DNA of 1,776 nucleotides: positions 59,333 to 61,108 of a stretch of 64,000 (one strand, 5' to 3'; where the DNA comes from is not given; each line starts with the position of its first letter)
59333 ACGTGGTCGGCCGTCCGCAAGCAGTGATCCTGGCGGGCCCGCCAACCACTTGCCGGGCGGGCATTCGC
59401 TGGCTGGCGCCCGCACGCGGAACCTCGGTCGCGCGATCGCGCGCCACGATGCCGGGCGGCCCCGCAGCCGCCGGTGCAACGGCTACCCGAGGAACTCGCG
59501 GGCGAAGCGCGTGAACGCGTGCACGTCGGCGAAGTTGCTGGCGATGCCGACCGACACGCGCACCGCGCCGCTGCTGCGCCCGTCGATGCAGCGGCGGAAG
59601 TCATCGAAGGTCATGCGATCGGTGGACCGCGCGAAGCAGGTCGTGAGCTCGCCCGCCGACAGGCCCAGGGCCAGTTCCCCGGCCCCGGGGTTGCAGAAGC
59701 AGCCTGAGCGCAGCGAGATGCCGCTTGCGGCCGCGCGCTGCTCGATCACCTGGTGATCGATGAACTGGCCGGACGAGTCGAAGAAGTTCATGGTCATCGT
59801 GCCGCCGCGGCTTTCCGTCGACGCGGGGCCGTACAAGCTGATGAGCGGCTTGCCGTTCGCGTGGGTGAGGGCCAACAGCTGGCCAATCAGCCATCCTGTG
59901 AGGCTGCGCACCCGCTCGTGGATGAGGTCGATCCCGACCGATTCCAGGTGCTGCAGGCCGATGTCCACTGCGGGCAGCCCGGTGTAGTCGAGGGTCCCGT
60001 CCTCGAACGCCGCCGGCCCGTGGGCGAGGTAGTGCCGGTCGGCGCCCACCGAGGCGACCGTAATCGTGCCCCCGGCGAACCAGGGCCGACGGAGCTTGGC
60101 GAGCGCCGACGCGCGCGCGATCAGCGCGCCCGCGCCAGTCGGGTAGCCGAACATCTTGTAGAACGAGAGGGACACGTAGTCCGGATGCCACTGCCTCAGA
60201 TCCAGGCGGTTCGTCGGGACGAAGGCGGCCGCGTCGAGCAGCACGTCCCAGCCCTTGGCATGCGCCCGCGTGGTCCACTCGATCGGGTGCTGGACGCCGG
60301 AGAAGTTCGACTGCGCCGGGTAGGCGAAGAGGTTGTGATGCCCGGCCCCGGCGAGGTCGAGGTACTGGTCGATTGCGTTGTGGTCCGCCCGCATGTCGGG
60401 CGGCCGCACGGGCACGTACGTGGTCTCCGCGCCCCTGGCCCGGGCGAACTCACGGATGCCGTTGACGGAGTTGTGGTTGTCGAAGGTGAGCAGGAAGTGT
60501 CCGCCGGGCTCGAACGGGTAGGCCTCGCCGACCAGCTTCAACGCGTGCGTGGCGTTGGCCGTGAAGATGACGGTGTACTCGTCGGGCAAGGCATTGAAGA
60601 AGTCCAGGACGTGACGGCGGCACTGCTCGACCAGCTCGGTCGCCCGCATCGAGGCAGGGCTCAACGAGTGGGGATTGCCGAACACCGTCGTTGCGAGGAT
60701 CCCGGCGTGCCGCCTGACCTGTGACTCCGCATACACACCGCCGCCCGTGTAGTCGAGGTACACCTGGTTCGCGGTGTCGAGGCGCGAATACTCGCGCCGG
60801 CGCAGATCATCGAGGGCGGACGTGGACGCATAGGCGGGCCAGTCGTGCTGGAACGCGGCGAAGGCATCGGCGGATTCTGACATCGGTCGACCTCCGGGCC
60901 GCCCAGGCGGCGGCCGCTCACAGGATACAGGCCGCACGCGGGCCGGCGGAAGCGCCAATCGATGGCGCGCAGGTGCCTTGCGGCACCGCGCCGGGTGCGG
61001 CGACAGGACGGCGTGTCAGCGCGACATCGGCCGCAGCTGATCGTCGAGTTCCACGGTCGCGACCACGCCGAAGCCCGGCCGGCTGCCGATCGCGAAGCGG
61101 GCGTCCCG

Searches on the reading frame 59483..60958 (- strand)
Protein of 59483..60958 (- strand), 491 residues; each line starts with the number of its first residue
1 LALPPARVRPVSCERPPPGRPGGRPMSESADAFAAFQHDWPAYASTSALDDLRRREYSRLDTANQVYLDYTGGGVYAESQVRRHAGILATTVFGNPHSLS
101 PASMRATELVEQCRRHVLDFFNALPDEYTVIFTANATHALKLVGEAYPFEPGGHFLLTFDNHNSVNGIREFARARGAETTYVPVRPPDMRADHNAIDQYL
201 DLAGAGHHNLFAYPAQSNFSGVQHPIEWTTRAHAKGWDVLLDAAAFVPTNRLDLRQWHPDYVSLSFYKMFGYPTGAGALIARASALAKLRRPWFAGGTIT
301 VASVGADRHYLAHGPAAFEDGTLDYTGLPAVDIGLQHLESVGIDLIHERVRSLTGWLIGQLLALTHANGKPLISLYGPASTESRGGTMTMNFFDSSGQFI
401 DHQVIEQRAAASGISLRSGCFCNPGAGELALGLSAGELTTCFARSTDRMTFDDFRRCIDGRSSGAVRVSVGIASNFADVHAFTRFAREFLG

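Call 70: search_protein_families(library=pfam, proteins=[window:59483-60958:-], max_evalue=0.0001)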
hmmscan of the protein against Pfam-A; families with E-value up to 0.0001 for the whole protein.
window:59483-60958:- (491 aa): 1 family
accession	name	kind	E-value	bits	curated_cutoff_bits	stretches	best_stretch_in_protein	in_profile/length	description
PF00266.25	Aminotran_5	-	1.1e-39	136.9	21.5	1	87-482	21-371/371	Aminotransferase class-V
